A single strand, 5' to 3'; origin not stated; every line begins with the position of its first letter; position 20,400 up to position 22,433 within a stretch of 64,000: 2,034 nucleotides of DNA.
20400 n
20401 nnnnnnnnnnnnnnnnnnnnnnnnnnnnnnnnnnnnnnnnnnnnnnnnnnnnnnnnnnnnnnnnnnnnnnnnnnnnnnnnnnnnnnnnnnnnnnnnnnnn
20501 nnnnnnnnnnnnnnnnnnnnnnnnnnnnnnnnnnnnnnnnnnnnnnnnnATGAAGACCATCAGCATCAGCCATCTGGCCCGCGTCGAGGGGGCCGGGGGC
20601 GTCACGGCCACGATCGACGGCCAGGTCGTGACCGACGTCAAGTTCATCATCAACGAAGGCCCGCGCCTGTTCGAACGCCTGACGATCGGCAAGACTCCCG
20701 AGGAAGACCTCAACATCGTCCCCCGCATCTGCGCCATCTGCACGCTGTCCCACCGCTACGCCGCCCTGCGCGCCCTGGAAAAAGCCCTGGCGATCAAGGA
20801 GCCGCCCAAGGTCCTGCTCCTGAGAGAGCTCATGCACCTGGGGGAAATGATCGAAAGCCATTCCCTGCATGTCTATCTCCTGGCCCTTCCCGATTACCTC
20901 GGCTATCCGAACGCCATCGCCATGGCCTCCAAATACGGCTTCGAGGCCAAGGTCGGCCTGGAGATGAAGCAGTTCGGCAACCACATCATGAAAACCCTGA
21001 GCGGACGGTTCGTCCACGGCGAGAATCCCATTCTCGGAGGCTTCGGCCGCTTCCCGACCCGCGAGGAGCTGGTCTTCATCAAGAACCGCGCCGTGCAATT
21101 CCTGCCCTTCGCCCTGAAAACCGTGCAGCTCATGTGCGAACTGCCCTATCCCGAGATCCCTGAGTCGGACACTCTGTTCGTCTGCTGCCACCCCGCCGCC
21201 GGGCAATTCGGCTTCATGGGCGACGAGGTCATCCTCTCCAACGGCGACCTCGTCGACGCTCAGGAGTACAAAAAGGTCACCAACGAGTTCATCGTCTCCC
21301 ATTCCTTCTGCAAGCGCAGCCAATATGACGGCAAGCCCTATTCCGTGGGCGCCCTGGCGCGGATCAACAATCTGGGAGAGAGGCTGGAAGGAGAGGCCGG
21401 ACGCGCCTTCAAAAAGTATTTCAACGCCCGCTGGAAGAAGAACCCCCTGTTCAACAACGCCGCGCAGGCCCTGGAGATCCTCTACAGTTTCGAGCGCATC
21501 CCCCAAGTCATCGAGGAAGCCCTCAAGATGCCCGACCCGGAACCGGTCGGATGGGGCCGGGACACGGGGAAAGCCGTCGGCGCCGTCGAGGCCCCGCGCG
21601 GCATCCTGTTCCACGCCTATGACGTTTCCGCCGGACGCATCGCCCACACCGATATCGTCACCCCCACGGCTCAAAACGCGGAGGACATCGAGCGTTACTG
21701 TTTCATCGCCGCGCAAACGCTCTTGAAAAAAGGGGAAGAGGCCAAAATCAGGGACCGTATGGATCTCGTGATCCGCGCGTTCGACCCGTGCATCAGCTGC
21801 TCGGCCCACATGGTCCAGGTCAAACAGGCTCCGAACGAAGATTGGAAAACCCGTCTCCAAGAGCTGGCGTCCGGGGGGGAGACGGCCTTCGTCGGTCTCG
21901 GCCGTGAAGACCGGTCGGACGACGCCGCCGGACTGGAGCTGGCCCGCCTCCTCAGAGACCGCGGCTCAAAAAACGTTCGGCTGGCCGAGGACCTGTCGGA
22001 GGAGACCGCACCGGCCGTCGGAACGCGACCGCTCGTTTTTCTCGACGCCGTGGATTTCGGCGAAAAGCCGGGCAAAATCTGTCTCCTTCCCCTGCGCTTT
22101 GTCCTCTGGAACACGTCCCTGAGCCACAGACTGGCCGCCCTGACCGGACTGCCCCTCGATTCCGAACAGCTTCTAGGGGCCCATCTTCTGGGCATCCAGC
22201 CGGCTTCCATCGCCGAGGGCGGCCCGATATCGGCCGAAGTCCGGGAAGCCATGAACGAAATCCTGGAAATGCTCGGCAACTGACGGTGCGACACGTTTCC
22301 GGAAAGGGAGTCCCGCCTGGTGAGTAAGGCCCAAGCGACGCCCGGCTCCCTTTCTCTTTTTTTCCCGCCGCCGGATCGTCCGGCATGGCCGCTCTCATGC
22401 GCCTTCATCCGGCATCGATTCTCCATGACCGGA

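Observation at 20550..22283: [NiFe] large subunit fused in frame to its own maturation endopeptidase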

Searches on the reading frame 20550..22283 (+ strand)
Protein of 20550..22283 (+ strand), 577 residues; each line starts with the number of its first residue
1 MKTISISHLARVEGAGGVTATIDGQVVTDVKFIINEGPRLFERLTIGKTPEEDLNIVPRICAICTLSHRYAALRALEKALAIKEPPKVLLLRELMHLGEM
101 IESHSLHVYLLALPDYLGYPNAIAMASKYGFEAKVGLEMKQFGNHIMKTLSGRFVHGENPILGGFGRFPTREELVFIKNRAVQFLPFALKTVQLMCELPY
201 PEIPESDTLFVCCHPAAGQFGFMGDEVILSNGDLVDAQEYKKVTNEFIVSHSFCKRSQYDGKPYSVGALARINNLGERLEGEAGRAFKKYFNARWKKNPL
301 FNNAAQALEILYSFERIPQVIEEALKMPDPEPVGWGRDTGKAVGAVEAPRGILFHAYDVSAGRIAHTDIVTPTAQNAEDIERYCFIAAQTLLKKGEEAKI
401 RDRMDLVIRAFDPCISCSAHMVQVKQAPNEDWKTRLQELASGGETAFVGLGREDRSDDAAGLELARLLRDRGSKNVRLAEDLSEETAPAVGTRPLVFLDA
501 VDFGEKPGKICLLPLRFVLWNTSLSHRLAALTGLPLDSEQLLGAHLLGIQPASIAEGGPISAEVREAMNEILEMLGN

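Call 3: search_protein_families(library=pfam, proteins=[window:20550-22283:+], max_evalue=1)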
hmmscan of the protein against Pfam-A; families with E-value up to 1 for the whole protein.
window:20550-22283:+ (577 aa): 3 families
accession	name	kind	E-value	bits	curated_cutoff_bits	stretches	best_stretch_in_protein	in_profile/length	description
PF00374.24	NiFeSe_Hases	-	1e-26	94.4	25.8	2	39-125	1-87/508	Nickel-dependent hydrogenase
PF01750.23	HycI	-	0.00035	20.9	23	1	492-575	36-127/130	Hydrogenase maturation protease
PF18798.6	LPD3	-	0.032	14.8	27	1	228-277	62-111/114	Large polyvalent protein-associated domain 3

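Call 4: search_protein_families(library=ncbifam, proteins=[window:20550-22283:+], max_evalue=1)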
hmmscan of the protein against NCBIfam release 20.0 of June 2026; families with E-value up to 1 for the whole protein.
window:20550-22283:+ (577 aa): 14 families
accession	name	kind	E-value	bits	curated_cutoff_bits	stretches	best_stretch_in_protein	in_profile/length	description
NF040832.1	sulfhyd_HydA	equivalog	5.4e-107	358.5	880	1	4-423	5-425/426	NADPH-dependent hydrogenase/sulfhydrogenase 1 subunit alpha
NF040828.1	sulfhyd_ShyA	equivalog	7.4e-100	334.7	700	1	4-423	3-414/415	NAD(P)-dependent hydrogenase/sulfhydrogenase 2 subunit alpha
NF041785.2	VhuA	equivalog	5.6e-43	147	800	1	1-393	1-418/418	F420-non-reducing hydrogenase Vhu subunit A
NF033181.1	NiFeSe_hydrog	equivalog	3e-36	125.4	600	2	1-121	1-120/507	nickel-dependent hydrogenase large subunit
TIGR03295.1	frhA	equivalog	1.5e-33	116.4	392.5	1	2-425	3-400/412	coenzyme F420 hydrogenase subunit alpha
NF045518.1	H2_NiFeSe_large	exception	7.6e-32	110.7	780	2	3-129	3-128/485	NiFeSe hydrogenase large subunit HysA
NF007550.0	PRK10170.1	equivalog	1.8e-17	63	1101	2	7-123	22-138/597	Ni/Fe-hydrogenase large subunit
NF007778.0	PRK10467.1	equivalog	1.2e-16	60.2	969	2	2-119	3-119/567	hydrogenase 2 large subunit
TIGR00072.1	hydrog_prot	superfamily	1.5e-11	44.5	47.45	1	448-575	3-141/145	hydrogenase maturation protease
NF041786.2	VhuU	equivalog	2.1e-07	30.6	70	1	404-424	11-31/45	F420-non-reducing hydrogenase selenoprotein subunit VhuU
TIGR00142.1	hycI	equivalog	0.00031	20.5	119.1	1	448-575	4-138/146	hydrogenase maturation peptidase HycI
NF004739.1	PRK06075.1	equivalog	0.016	14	360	1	18-110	18-110/384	NADH-quinone oxidoreductase subunit D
TIGR01962.1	NuoD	equivalog_domain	0.02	13.8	459.35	1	21-108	23-110/386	NADH dehydrogenase (quinone) subunit D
NF041046.1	UGSC_fam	equivalog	0.2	11.7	125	1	395-422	50-77/147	UGSC family (seleno)protein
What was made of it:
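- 20550..21809 (+): catalytic part of the large subunit, residues 1-420. Ni/Fe cysteines are C61/C64 (RICAIC) and C414/C417 (DPCISC). NCBIfam sulfhyd_HydA 358 bits (call 4).
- On [NiFe]-hydrogenase large subunit, group 3b (sulfhydrogenase / NAD(P)-coupled type): 358 bits vs 880 and 335 bits vs 700 (call 4).
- Checked: A separate protease gene lies at 24640-25173, 2.36 kb downstream (calls 3, 4).
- They fall below them when the whole protein is scanned (TIGR00072 44.5 vs 47.45; PF01750 20.9 vs 23; calls 3, 4). A stand-alone protease is encoded nearby (call 4).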

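Call 5: find_homologous_proteins(query=window:20550-22283:+, max_evalue=0.00001)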
Query window:20550-22283:+ (577 aa): 2725 proteins with E <= 0.00001 among 8000 candidates; the best 120 are listed.
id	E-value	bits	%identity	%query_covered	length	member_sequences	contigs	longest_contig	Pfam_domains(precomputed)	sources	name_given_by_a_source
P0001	0.0e+0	1213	91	100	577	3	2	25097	PF00374.25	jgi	-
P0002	0.0e+0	1133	85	100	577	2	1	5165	PF00374.25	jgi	-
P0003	0.0e+0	1108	82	100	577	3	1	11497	PF00374.25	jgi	jgi:sulfhydrogenase subunit alpha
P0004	0.0e+0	1079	81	100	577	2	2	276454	PF00374.25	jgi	-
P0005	0.0e+0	1052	78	100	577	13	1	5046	PF00374.25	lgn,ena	-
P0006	0.0e+0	1040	77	100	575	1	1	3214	PF00374.25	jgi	jgi:sulfhydrogenase subunit alpha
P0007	0.0e+0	1022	75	100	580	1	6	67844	PF00374.25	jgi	jgi:sulfhydrogenase subunit alpha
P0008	3.0e-290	982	75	100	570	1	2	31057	PF00374.25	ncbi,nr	ncbi:MAG: hypothetical protein A2Y86_04360 [Candidatus Aminicenantes bacterium RBG_13_62_12]|nr:MAG:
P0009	1.7e-269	913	67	100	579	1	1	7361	PF00374.25,PF01750.24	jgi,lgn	jgi:sulfhydrogenase subunit alpha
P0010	2.8e-268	909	68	100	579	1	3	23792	PF00374.25,PF01750.24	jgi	jgi:sulfhydrogenase subunit alpha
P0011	6.2e-267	905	67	99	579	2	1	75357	PF00374.25,PF01750.24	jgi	-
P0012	1.4e-265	900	66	100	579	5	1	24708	PF00374.25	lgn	-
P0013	8.9e-265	898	66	100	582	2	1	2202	PF00374.25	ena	-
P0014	1.6e-263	894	66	100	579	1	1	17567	PF00374.25,PF01750.24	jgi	jgi:sulfhydrogenase subunit alpha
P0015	3.7e-263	893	66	100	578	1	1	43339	PF00374.25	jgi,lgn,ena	-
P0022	4.5e-259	879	64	100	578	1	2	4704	PF00374.25,PF01750.24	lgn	-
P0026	5.2e-258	876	65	100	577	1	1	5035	PF00374.25,PF01750.24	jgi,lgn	-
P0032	1.2e-256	871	64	100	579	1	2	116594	PF00374.25,PF01750.24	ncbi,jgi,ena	-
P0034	6.0e-256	869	64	100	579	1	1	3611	PF00374.25,PF01750.24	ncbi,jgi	ncbi:MAG: nickel-dependent hydrogenase large subunit [Candidatus Aminicenantes bacterium]|jgi:sulfhy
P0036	1.3e-255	868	63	100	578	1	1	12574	PF00374.25,PF01750.24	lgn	-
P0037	2.0e-255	867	64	100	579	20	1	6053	PF00374.25,PF01750.24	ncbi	-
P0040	7.6e-255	865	63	100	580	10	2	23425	PF00374.25,PF01750.24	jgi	jgi:sulfhydrogenase subunit alpha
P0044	3.8e-254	863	64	100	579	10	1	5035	PF00374.25,PF01750.24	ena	-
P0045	4.7e-254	862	64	100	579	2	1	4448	PF00374.25,PF01750.24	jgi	jgi:sulfhydrogenase subunit alpha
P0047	1.4e-253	861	64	100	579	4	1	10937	PF00374.25,PF01750.24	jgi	-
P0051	4.8e-253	859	64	100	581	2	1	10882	PF00374.25,PF01750.24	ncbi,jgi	-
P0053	5.6e-253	859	63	100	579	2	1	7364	PF00374.25,PF01750.24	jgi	jgi:sulfhydrogenase subunit alpha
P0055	9.2e-253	858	63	100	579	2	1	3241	PF00374.25,PF01750.24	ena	-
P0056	9.2e-253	858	63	100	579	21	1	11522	PF00374.25,PF01750.24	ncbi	-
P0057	1.1e-252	858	63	100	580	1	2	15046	PF00374.25,PF01750.24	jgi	jgi:sulfhydrogenase subunit alpha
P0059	1.6e-252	857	63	100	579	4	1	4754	PF00374.25,PF01750.24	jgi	jgi:sulfhydrogenase subunit alpha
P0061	4.0e-252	856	63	100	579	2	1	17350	PF00374.25,PF01750.24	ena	-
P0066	1.3e-251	854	63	100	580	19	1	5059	PF00374.25,PF01750.24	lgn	-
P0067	1.5e-251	854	63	100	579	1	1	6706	PF00374.25,PF01750.24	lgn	-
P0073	6.0e-251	852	62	100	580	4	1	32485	PF00374.25,PF01750.24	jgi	jgi:sulfhydrogenase subunit alpha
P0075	7.1e-251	852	62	100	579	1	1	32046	PF00374.25,PF01750.24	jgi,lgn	jgi:sulfhydrogenase subunit alpha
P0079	2.6e-250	850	61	100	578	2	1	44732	PF00374.25,PF01750.24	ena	-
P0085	7.8e-250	849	63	100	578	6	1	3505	PF00374.25,PF01750.24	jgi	jgi:sulfhydrogenase subunit alpha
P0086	8.1e-250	848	63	100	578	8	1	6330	PF00374.25,PF01750.24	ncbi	-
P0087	8.3e-250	848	63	100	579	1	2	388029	PF00374.25,PF01750.24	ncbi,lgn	-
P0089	1.4e-249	848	62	100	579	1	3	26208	PF00374.25,PF01750.24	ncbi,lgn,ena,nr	ncbi:MAG: hydrogenase maturation protease [Candidatus Aminicenantes bacterium]|nr:hydrogenase matura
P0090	1.4e-249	848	62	100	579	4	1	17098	PF00374.25,PF01750.24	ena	-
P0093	1.9e-249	847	62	100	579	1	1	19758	PF00374.25,PF01750.24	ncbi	-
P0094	2.1e-249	847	63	100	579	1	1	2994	PF00374.25,PF01750.24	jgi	jgi:sulfhydrogenase subunit alpha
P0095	2.3e-249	847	63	100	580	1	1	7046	PF00374.25,PF01750.24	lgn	-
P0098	3.7e-249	846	63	99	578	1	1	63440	PF00374.25,PF01750.24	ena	-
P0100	4.2e-249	846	62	100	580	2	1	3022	PF00374.25,PF01750.24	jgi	-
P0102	5.0e-249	846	62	100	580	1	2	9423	PF00374.25,PF01750.24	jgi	-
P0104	8.8e-249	845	62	100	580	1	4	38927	PF00374.25,PF01750.24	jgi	jgi:sulfhydrogenase subunit alpha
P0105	1.0e-248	845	63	100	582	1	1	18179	PF00374.25,PF01750.24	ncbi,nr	ncbi:MAG: hydrogenase maturation protease [Candidatus Aminicenantes bacterium]|nr:hydrogenase matura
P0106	1.0e-248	845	61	100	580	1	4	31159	PF00374.25,PF01750.24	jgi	jgi:sulfhydrogenase subunit alpha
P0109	2.0e-248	844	62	100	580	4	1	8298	PF00374.25,PF01750.24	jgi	jgi:sulfhydrogenase subunit alpha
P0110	2.6e-248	844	63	99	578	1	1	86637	PF00374.25,PF01750.24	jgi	jgi:sulfhydrogenase subunit alpha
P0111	2.6e-248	844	62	100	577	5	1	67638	PF00374.25,PF01750.24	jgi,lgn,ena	-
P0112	2.7e-248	843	63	100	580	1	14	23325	PF00374.25,PF01750.24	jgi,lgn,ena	-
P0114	2.8e-248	843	62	100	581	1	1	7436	PF00374.25,PF01750.24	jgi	-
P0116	4.3e-248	843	62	100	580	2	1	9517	PF00374.25,PF01750.24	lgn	-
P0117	6.3e-248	842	61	100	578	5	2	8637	PF00374.25,PF01750.24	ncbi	-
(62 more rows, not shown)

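Call 13: find_related_loci(query=window:20550-22280:+, collection=genome_contigs, flank=10000)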
Query window:20550-22280:+ (577 aa) in genome_contigs; peptide patterns used: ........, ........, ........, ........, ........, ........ (x = any residue, [..] = any of these).
53 stretches matched a pattern; 25 encode a relative of the query (tblastn E <= 1e-3); 25 distinct loci.
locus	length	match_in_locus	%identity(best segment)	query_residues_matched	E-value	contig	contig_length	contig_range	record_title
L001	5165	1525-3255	85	1-577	0e+0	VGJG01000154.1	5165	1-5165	MAG: Candidatus Aminicenantes bacterium isolate M_DeepCast_400m_m2_293 M_DeepCast_400m_m2_293_Ga0194112_10036427, whole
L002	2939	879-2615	65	1-577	0e+0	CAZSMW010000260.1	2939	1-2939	MAG TPA_asm: uncultured Eubacteriales bacterium isolate binchicken_co255_252 genome assembly, contig: k141_1964929, whol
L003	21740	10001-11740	64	1-577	0e+0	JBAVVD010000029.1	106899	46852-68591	MAG: Candidatus Aminicenantales bacterium isolate MFD01647_ilm_asm_bin15 k127_5800, whole genome shotgun sequence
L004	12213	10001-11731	64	1-577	0e+0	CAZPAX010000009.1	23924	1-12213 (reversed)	MAG TPA_asm: uncultured Eubacteriales bacterium isolate binchicken_co124_359 genome assembly, contig: NODE_885_length_23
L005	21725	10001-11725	63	1-573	0e+0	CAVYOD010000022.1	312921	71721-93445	MAG: Candidatus Aminicenantes bacterium isolate MFD04408.bin.2.57 genome assembly, contig: contig_40256, whole genome sh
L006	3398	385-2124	64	1-577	0e+0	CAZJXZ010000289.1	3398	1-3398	MAG TPA_asm: uncultured Eubacteriales bacterium isolate binchicken_co383_20 genome assembly, contig: NODE_17483_length_3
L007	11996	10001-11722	63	1-573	0e+0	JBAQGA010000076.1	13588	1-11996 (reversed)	MAG: Candidatus Aminicenantales bacterium isolate MFD06995_ilm_asm_bin14 k127_109210, whole genome shotgun sequence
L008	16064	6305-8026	63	1-573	0e+0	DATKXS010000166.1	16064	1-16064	MAG TPA_asm: Candidatus Desulfaltia sp. isolate SMAG_U14198 k141_235238, whole genome shotgun sequence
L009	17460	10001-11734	61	1-575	0e+0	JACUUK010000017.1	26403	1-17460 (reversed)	MAG: Candidatus Aminicenantes bacterium isolate Kmv29 NODE_858_length_26403_cov_15.083232, whole genome shotgun sequence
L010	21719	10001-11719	63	1-572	0e+0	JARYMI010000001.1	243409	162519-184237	MAG: Clostridiales bacterium isolate A05DMB-I-28 NODE_1_length_243409_cov_10.561241, whole genome shotgun sequence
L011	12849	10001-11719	62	1-572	0e+0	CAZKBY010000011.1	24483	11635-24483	MAG TPA_asm: uncultured Eubacteriales bacterium isolate binchicken_co274_232 genome assembly, contig: NODE_5279_length_2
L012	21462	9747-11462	63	1-571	0e+0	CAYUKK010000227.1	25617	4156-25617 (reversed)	MAG TPA_asm: uncultured Eubacteriales bacterium isolate SRP231805_co4_152 genome assembly, contig: k141_314508, whole ge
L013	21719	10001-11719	62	1-572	0e+0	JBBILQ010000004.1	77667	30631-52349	MAG: Candidatus Aminicenantes bacterium isolate RVF170221_bin_212 NODE_197_length_77667_cov_7.930539, whole genome shotg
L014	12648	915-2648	60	1-577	0e+0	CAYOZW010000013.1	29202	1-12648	MAG TPA_asm: uncultured Eubacteriales bacterium isolate binchicken_co81_511 genome assembly, contig: NODE_1907_length_29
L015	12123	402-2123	63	1-573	0e+0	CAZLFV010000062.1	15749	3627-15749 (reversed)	MAG TPA_asm: uncultured Eubacteriales bacterium isolate SRP231805_co1_145 genome assembly, contig: NODE_2363_length_1574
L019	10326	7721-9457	66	1-577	0e+0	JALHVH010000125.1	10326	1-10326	MAG: Candidatus Aminicenantes bacterium isolate PFL71 seq_879995, whole genome shotgun sequence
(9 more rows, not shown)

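Call 48: predict_structure(alignment_id=A1)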
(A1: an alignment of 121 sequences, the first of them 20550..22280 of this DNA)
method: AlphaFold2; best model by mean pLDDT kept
length: 577 residues; sequences in the alignment: 121
mean_pLDDT: 78.9   pTM: 0.69
mean pLDDT of the five models: 78.9, 78.9, 78.5, 77.2, 75.3
residues with pLDDT >= 90: 177; 70-90: 256; 50-70: 101; < 50: 43
segments of 3 or more residues with pLDDT < 50: 114-124, 153-160, 248-252, 418-425, 522-526
pLDDT, mean of each block of 10 residues (from residue 1): 78 67 89 60 75 75 78 91 87 91 76 46 52 78 88 42 66 96 92 83 71 91 92 92 60 61 81 95 97 82 88 97 92 80 89 88 82 61 84 92 76 51 57 86 82 88 91 83 68 81 83 75 48 70 86 85 95 83
secondary structure, 60 per line:
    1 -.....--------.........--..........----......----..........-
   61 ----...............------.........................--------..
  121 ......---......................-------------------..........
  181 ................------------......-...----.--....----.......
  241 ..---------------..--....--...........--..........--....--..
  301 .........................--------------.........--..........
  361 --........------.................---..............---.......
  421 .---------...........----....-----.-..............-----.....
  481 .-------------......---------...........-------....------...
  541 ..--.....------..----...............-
elements in order: E2-6 E15-23 E26-35 H40-45 H50-59 H65-79 H86-110 H119-126 H130-151 H171-196 E209-214 E226-229 E234-236 H237-242 E262-265 H268-278 H281-290 H293-296 H299-325 E340-348 E351-360 E363-370 H377-393 H397-410 H414-421 H431-441 E446-449 H457-470 E476-478 E495-500 E510-514 H515-520 H528-531 H538-542 E545-549 H562-576
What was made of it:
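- Full-length AF2 confidence is low at 418-425 and 522-526 (call 48).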

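Call 53: fold_search(model_id=the predicted structure, library=pdb)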
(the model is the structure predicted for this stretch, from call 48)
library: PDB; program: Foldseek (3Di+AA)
matches with E <= 10: 685; with E <= 0.001: 232
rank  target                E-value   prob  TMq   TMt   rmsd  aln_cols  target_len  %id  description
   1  9nf0_H                3.1e-32  1.00  0.63  0.84   4.5       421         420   39  Structure of the NADPH-bound Pyrococcus furiosus SHI complex (released 2025-07-09)
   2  9nez_D                2.5e-30  1.00  0.63  0.84   4.6       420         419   39  Structure of the Pyrococcus furiosus SHI complex (released 2025-07-09)
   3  9e15_L                3.7e-30  1.00  0.62  0.83   4.5       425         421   39  Alpha-Delta heterodimeric form of soluble hydrogenase I from Pyrococcus furiosus. Data processed and model refined in  (released 2025-07-16)
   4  5yxy_C                7.4e-23  1.00  0.56  0.78   4.8       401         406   35  Crystal structure of the HyhL-HypA complex (form I) (released 2018-06-20)
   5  5yxy_A                3.1e-22  1.00  0.58  0.80   5.2       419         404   35  Crystal structure of the HyhL-HypA complex (form I) (released 2018-06-20)
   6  5yy0_A                4.5e-22  1.00  0.57  0.80   5.4       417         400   35  Crystal structure of the HyhL-HypA complex (form II) (released 2018-06-20)
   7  5xf9_D                1.0e-21  1.00  0.60  0.74   4.9       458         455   25  Crystal structure of NAD+-reducing [NiFe]-hydrogenase in the air-oxidized state (released 2017-08-23)
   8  5xf9_H                1.5e-21  1.00  0.60  0.75   4.9       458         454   25  Crystal structure of NAD+-reducing [NiFe]-hydrogenase in the air-oxidized state (released 2017-08-23)
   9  7t2r_D                1.6e-21  1.00  0.58  0.73   5.4       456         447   28  Structure of electron bifurcating Ni-Fe hydrogenase complex HydABCSL in FMN-free apo state (released 2022-03-16)
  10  5xfa_H                3.1e-21  1.00  0.59  0.74   4.9       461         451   25  Crystal structure of NAD+-reducing [NiFe]-hydrogenase in the H2-reduced state (released 2017-08-23)
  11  5odc_F                3.8e-21  1.00  0.59  0.74   5.0       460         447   23  Heterodisulfide reductase / [NiFe]-hydrogenase complex from Methanothermococcus thermolithotrophicus at 2.3 A resoluti (released 2017-08-30)
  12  5xfa_D                5.7e-21  1.00  0.60  0.75   4.9       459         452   25  Crystal structure of NAD+-reducing [NiFe]-hydrogenase in the H2-reduced state (released 2017-08-23)
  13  5yxy_B                1.4e-20  1.00  0.53  0.76   5.1       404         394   35  Crystal structure of the HyhL-HypA complex (form I) (released 2018-06-20)
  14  4kl8_L                2.8e-17  1.00  0.52  0.60   7.9       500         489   19  High-resolution structure of anaerobically purified Dm. baculatum [NiFeSe]-hydrogenase after crystallization under air (released 2013-07-10)
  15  3ze7_B                3.1e-17  1.00  0.52  0.61   7.0       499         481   21  3D structure of the Ni-Fe-Se hydrogenase from D. vulgaris Hildenborough in the reduced state at 1.95 Angstroms (released 2013-06-12)
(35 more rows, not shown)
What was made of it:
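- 20550..21809 (+): Foldseek top hits are 9nf0/9nez/9e15 (call 53).
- On [NiFe]-hydrogenase large subunit, group 3b (sulfhydrogenase / NAD(P)-coupled type): Foldseek gives the same order (call 53).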
